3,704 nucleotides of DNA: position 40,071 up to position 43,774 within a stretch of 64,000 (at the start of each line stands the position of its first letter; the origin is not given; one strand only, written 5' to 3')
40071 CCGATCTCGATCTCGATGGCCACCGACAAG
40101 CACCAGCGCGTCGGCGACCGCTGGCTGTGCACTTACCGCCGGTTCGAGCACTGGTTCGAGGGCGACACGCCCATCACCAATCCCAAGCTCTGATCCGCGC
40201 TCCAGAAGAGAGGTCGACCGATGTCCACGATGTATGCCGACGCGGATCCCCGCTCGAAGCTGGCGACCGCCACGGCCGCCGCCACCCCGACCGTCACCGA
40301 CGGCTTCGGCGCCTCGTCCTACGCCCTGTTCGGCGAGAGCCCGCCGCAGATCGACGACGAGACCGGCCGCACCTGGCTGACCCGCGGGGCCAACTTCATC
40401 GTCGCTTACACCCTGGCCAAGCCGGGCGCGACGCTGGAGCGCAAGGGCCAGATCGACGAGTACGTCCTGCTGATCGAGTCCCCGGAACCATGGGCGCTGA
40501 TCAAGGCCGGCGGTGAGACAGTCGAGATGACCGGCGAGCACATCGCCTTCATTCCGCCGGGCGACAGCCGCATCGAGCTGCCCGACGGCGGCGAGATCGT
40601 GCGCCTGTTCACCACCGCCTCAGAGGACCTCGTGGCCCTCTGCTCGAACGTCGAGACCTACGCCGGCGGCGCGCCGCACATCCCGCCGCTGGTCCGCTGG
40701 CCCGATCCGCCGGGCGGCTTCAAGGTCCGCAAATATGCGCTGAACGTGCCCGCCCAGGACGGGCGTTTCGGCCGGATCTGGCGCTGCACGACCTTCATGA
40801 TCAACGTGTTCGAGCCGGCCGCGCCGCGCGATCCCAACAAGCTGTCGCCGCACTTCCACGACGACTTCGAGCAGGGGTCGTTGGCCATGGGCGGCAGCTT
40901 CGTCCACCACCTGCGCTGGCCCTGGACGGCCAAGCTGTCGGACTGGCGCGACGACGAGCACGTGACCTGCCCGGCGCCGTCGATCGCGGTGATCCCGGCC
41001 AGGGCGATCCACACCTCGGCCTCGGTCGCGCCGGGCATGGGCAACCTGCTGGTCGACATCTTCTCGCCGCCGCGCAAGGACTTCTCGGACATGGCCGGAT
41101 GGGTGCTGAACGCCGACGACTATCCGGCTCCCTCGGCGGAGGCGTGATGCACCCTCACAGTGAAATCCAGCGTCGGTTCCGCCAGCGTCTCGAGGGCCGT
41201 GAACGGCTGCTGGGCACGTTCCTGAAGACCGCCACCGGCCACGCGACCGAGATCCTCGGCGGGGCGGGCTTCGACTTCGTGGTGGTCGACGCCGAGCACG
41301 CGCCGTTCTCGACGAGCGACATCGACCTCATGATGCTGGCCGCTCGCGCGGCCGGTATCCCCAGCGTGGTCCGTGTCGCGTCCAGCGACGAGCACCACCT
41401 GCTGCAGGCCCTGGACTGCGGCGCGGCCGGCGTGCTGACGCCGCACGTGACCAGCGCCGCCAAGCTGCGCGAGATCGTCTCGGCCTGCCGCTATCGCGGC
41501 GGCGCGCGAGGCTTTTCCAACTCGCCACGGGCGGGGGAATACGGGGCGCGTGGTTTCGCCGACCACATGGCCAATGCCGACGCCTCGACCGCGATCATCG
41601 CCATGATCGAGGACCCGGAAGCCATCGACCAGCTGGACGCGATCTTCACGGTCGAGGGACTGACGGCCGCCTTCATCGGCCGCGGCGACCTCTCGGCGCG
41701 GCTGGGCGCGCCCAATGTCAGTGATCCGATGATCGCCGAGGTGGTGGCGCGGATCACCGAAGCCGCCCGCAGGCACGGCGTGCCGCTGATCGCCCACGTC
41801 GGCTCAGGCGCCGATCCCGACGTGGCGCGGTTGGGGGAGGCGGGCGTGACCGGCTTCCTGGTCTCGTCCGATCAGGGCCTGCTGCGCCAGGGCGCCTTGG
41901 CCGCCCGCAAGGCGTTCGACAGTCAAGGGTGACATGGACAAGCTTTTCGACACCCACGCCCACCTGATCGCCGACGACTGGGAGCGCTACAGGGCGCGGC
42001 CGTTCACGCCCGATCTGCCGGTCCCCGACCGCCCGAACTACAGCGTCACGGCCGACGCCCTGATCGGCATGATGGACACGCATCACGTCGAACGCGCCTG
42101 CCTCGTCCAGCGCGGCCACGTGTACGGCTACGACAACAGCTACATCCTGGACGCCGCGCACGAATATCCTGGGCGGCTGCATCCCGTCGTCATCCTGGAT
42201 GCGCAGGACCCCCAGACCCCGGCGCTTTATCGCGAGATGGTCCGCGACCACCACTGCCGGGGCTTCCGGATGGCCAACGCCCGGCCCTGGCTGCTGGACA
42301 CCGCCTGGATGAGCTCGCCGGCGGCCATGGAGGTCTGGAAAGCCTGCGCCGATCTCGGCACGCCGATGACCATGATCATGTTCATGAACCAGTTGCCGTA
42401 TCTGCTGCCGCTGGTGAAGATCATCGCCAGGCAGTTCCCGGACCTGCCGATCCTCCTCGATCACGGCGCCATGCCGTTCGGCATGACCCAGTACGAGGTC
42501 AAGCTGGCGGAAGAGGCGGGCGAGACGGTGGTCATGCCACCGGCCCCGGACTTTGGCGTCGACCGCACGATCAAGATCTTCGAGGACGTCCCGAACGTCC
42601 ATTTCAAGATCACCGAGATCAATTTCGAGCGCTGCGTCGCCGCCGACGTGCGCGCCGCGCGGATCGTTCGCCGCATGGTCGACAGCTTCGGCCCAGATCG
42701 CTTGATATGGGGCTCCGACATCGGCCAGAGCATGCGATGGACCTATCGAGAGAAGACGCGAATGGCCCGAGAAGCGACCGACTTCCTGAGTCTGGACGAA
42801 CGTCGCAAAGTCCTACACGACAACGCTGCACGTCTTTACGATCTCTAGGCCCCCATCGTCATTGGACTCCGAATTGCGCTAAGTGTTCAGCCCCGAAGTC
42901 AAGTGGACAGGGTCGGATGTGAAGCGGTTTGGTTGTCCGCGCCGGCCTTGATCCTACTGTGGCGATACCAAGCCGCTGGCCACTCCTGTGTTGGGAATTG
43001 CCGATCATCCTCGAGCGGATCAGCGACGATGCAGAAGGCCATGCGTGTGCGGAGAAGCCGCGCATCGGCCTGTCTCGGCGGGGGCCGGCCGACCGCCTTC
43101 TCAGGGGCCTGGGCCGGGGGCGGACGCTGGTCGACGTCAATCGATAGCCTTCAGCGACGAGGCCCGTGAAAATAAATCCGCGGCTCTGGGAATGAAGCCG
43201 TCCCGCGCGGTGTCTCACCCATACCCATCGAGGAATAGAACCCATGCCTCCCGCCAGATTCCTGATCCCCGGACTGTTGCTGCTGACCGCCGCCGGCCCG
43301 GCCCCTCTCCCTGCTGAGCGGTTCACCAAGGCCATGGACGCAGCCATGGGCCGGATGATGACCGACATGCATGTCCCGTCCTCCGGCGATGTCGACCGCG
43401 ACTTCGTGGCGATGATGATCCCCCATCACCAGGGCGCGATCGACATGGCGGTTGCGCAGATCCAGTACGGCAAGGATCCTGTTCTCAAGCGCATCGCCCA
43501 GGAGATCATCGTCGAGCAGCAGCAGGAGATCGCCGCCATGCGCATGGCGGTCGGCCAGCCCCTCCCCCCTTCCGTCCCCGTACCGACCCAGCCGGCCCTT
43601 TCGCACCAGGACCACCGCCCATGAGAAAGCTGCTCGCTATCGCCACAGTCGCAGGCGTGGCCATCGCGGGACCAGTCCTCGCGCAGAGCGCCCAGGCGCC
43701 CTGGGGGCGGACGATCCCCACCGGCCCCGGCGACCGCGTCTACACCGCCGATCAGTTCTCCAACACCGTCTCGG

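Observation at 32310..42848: Eleven-gene catabolic island built around a BKACE enzyme, with two regulators and two uncharacterised proteins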

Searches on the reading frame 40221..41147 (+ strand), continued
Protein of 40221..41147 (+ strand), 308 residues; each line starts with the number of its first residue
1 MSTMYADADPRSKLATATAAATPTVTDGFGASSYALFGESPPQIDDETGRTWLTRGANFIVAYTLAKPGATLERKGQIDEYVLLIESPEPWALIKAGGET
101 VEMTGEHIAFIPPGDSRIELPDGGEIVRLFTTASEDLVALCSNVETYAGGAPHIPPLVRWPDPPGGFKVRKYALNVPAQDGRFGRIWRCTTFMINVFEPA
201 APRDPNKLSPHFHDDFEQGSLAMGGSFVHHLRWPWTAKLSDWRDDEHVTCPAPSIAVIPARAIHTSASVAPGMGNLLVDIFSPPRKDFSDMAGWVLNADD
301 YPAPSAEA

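Call 109: search_protein_families(library=pfam, alignment_id=A1, max_evalue=1)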
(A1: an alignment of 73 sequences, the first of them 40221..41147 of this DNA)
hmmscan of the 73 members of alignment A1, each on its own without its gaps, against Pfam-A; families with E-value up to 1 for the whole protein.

A. member 1, window:40221-41147:+ (308 aa): 0 families

B. families by the number of members that match (of 73 scanned): 16 families
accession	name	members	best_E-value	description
PF02311.25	AraC_binding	25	2.4e-05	AraC-like ligand binding domain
PF14525.12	AraC_binding_2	14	0.0077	AraC-binding-like domain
PF05899.18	Cupin_3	2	5.8e-05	EutQ-like cupin domain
PF07883.17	Cupin_2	2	0.0013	Cupin domain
PF13620.12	CarboxypepD_reg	1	0.032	Carboxypeptidase regulatory-like domain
PF21621.3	MPI_cupin_dom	1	0.034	Mannose-6-phosphate isomerase, cupin domain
PF12852.13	Cupin_6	1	0.044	Cupin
PF10520.15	Lipid_desat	1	0.061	Lipid desaturase domain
PF18505.6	DUF5619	1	0.065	Domain of unknown function (DUF5619)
PF16642.10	KCNQ2_u3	1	0.11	Unstructured region on Potassium channel subunit alpha KvLQT2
PF00027.35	cNMP_binding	1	0.12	Cyclic nucleotide-binding domain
PF04829.18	PT-VENN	1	0.13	Pre-toxin domain with VENN motif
PF07847.18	PCO_ADO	1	0.14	PCO_ADO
PF02924.19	HDPD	1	0.14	Bacteriophage lambda head decoration protein D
PF01050.24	MannoseP_isomer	1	0.2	Mannose-6-phosphate isomerase C-terminal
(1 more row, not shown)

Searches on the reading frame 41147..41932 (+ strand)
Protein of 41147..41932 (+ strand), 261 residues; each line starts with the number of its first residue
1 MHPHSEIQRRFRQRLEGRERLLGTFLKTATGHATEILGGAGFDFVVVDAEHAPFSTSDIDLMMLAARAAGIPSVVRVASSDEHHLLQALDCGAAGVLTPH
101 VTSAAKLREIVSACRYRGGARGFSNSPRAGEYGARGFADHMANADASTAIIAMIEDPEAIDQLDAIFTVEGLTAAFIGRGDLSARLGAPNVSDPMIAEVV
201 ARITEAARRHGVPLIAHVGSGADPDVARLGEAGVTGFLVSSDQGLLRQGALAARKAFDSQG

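Call 4: search_protein_families(library=pfam, proteins=[window:41147-41932:+], max_evalue=0.01)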
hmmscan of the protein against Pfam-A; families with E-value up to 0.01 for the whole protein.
window:41147-41932:+ (261 aa): 1 family
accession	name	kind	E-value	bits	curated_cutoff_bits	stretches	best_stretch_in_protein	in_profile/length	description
PF03328.21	HpcH_HpaI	-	4.2e-27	95.3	25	1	23-223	3-196/221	HpcH/HpaI aldolase/citrate lyase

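Call 5: search_protein_families(library=ncbifam, proteins=[window:41147-41932:+], max_evalue=0.01)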
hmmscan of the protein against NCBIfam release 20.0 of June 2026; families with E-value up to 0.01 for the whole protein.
window:41147-41932:+ (261 aa): 10 families
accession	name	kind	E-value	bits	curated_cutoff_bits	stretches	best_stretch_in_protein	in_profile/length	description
NF007849.0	PRK10558.1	equivalog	2.3e-37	128.8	393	1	8-257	7-254/256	2-dehydro-3-deoxyglucarate aldolase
TIGR03239.1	GarL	equivalog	4.2e-37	128.1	406.75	1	10-258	2-248/249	2-dehydro-3-deoxyglucarate aldolase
TIGR02311.1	HpaI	equivalog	9e-33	113.8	368.8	1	10-251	2-242/249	4-hydroxy-2-oxoheptanedioate aldolase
NF007521.0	PRK10128.1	equivalog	2.4e-29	102.7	441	1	9-253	7-249/267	2-keto-3-deoxy-L-rhamnonate aldolase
NF004886.0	PRK06247.1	subfamily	2.2e-05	23.4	623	1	148-215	212-272/476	pyruvate kinase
NF038242.1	RipC_Ccl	equivalog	7.5e-05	22.3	375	1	141-214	107-180/268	itaconate degradation C-C-lyase RipC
NF004978.0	PRK06354.1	subfamily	0.00015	20.3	462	1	143-215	216-281/590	pyruvate kinase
NF041303.1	Indglycph_syn_Halo_TrpC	equivalog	0.004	16.5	380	0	201-241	194-234/250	indole-3-glycerol phosphate synthase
TIGR01064.1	pyruv_kin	equivalog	0.0041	15.7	306.4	1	143-192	208-256/476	pyruvate kinase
NF004491.0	PRK05826.1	subfamily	0.0069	14.9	432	1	142-192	210-259/477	pyruvate kinase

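Call 49: search_solved_structures(query=window:41147-41932:+, max_evalue=0.0001)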
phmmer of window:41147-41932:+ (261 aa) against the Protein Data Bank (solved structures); distinct sequences matched with E-value up to 0.0001: 21.
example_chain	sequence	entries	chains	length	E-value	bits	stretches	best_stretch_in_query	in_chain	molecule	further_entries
4tv5_A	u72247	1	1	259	2e-30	109.3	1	10-249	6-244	2-dehydro-3-deoxyglucarate aldolase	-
4tv6_A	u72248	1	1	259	5.4e-30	107.9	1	10-249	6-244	2-dehydro-3-deoxyglucarate aldolase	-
1dxe_A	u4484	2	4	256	8.3e-30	107.3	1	9-250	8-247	2-DEHYDRO-3-DEOXY-GALACTARATE ALDOLASE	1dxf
2vws_A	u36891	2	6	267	1.4e-28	103.3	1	8-211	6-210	YFAU, 2-KETO-3-DEOXY SUGAR ALDOLASE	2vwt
7v8t_A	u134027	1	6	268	1.6e-26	96.6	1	9-248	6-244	2,4-dihydroxyhept-2-ene-1,7-dioic acid aldolase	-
4mf4_A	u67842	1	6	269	5.8e-25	91.5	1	3-248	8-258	HpcH/HpaI aldolase/citrate lyase family protein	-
2v5j_A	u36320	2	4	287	1e-24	90.7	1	7-249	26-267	2,4-DIHYDROXYHEPT-2-ENE-1,7-DIOIC ACID ALDOLASE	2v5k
4b5s_A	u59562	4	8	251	1.9e-24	89.8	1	9-211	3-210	4-HYDROXY-2-OXO-HEPTANE-1,7-DIOATE ALDOLASE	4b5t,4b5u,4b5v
7et8_A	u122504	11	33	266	2.6e-24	89.3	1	10-212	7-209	4-hydroxy-2-oxoheptanedioate aldolase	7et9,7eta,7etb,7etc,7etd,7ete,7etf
3qz6_A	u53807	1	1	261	4.5e-24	88.6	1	12-233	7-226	HpcH/HpaI aldolase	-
4b5w_A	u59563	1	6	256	5.6e-24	88.3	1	9-249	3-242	4-HYDROXY-2-OXO-HEPTANE-1,7-DIOATE ALDOLASE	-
4b5x_A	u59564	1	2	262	1.7e-23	86.6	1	9-249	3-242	4-HYDROXY-2-OXO-HEPTANE-1,7-DIOATE ALDOLASE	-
8adq_A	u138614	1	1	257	2.8e-23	86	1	13-222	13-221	HpcH/HpaI aldolase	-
7o5i_A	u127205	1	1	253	7.2e-23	84.6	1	16-222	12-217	HpcH/HpaI aldolase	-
7o5w_AAA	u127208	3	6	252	9.5e-23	84.2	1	16-221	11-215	HpcH/HpaI aldolase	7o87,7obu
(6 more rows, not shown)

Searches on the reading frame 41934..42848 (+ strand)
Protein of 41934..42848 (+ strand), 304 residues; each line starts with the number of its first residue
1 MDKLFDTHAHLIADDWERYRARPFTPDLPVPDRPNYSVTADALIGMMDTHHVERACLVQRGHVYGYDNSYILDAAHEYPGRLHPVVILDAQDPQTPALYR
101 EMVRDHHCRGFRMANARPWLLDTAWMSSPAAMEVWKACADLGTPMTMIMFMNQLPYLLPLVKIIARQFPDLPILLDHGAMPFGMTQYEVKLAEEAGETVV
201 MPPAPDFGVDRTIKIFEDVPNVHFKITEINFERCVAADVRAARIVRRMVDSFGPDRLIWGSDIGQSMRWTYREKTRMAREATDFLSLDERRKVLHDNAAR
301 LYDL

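Call 6: search_protein_families(library=pfam, proteins=[window:41934-42848:+], max_evalue=0.001)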
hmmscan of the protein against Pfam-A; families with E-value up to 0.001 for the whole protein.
window:41934-42848:+ (304 aa): 1 family
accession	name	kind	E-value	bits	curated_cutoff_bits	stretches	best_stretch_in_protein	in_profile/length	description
PF04909.20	Amidohydro_2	-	9.5e-30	104.8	26.4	1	6-304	2-289/289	Amidohydrolase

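Call 13: search_protein_families(library=ncbifam, proteins=[window:41934-42848:+], max_evalue=0.001)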
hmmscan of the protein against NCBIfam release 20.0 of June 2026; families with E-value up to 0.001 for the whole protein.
window:41934-42848:+ (304 aa): 2 families
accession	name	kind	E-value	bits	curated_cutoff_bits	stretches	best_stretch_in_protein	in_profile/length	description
NF042924.1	SlmHylase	equivalog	4.7e-08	32.5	500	0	6-177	32-185/299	4-sulfomuconolactone hydrolase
NF052480.1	FuconLaconase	equivalog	7.7e-06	25.7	400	1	224-304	198-286/287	L-fucono-1,5-lactonase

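Call 40: search_solved_structures(query=window:41934-42848:+, max_evalue=0.001)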
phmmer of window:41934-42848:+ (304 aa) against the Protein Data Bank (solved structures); distinct sequences matched with E-value up to 0.001: 2.
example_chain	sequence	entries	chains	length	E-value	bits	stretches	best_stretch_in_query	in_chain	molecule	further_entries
2ffi_A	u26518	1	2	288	3.1e-05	26.4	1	33-112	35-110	2-pyrone-4,6-dicarboxylic acid hydrolase, putative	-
3irs_A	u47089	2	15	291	0.00013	24.4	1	50-183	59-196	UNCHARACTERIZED PROTEIN BB4693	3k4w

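Call 89: search_solved_structures(query=A2, max_evalue=0.01)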
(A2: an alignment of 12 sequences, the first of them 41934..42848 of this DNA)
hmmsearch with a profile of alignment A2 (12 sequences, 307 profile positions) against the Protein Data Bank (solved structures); distinct sequences matched with E-value up to 0.01: 6.
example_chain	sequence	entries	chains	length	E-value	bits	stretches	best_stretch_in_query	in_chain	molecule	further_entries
2ffi_A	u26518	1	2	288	1.8e-10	43.8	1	5-115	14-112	2-pyrone-4,6-dicarboxylic acid hydrolase, putative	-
4i6k_A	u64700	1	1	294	1.2e-09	41.2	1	1-115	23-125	Amidohydrolase family protein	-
3irs_A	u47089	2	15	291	4e-07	32.8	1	32-194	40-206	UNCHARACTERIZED PROTEIN BB4693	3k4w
4dlf_A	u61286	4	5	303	6.6e-07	32.1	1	213-304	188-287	Amidohydrolase 2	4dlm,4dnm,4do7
6e6i_A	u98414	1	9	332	0.007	18.9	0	242-304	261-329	2,2',3-trihydroxy-3'-methoxy-5,5'-dicarboxybiphenyl meta-cleavage compound hydrolase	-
5vn5_A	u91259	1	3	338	0.0073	18.9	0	242-304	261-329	2,2',3-trihydroxy-3'-methoxy-5,5'-dicarboxybiphenyl meta-cleavage compound hydrolase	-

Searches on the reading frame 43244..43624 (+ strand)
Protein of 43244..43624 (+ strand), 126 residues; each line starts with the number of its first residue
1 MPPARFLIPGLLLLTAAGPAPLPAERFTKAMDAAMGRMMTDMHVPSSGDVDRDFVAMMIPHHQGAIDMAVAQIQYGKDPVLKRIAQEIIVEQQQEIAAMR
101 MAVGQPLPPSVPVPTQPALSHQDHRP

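Call 47: search_protein_families(library=pfam, proteins=[window:43244-43624:+], max_evalue=0.0001)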
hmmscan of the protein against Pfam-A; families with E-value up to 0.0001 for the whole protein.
window:43244-43624:+ (126 aa): 2 families
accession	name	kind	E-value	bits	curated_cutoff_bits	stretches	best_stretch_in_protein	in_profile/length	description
PF03713.19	DUF305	-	5.1e-19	69.3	27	1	27-101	70-149/151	Domain of unknown function (DUF305)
PF13628.12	DUF4142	-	6.9e-05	23.6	27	1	26-94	64-130/138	Domain of unknown function (DUF4142)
